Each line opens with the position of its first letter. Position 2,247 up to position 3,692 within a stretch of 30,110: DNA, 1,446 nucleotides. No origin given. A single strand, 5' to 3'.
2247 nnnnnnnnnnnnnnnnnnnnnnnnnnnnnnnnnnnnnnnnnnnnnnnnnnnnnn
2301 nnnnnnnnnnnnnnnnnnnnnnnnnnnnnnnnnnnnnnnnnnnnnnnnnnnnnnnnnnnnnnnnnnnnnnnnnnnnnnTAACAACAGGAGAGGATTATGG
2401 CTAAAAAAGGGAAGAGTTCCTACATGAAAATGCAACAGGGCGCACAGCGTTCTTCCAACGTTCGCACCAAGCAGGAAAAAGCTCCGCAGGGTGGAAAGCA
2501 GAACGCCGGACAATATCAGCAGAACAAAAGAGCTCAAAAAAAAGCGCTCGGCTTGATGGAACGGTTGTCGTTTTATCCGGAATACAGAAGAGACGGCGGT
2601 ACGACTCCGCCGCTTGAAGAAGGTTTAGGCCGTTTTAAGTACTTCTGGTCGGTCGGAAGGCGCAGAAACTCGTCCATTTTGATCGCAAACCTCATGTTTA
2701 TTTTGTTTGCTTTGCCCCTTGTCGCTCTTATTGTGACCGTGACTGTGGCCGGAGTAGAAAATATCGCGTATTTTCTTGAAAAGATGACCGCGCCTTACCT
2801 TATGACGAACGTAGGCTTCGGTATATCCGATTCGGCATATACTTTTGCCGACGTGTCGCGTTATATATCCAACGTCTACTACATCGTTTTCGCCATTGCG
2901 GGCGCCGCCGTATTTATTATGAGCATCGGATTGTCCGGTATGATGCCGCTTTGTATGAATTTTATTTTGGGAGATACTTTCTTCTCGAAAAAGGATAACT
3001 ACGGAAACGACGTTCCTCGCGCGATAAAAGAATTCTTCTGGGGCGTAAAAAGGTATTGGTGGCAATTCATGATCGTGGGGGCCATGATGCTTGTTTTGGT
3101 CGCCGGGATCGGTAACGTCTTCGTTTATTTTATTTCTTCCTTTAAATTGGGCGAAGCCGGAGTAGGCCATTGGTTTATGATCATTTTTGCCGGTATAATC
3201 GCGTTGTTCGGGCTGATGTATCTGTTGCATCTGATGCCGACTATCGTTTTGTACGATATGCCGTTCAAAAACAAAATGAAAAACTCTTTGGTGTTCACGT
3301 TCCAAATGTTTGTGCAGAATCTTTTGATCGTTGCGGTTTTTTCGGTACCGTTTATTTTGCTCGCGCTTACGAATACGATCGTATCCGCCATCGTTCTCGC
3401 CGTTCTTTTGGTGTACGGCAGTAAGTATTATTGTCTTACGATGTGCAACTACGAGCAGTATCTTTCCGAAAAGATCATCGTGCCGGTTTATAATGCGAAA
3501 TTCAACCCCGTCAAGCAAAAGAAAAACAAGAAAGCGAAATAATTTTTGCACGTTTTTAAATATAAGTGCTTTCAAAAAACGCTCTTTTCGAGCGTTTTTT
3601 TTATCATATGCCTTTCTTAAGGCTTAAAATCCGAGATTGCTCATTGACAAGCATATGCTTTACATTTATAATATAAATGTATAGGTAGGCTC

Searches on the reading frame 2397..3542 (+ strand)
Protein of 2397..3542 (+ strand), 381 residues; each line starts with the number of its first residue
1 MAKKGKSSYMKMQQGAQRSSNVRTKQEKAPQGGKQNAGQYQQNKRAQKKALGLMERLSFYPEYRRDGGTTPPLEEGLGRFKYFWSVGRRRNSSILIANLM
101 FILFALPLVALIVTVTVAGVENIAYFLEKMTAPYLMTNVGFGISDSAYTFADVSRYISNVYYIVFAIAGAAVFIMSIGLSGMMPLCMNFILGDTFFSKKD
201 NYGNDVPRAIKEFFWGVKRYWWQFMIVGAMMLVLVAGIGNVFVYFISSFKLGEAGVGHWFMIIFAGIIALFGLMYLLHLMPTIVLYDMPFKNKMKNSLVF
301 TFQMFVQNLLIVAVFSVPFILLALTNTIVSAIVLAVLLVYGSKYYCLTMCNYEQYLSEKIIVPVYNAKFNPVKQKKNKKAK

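Call 7: search_protein_families(library=pfam, proteins=[window:2397-3542:+])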
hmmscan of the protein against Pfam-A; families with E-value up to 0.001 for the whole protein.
window:2397-3542:+ (381 aa): 0 families

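Call 9: search_protein_families(library=ncbifam, proteins=[window:2397-3542:+], max_evalue=1)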
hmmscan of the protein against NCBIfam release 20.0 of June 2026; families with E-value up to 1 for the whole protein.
window:2397-3542:+ (381 aa): 2 families
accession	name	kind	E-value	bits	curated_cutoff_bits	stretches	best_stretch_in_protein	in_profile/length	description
NF052431.1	MusI_fam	subfamily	2.7e-05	24.1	160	1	208-345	55-190/194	MusI family membrane protein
TIGR04222.1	near_uncomplex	domain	0.028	14.1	43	1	37-118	79-162/229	TIGR04222 domain-containing membrane protein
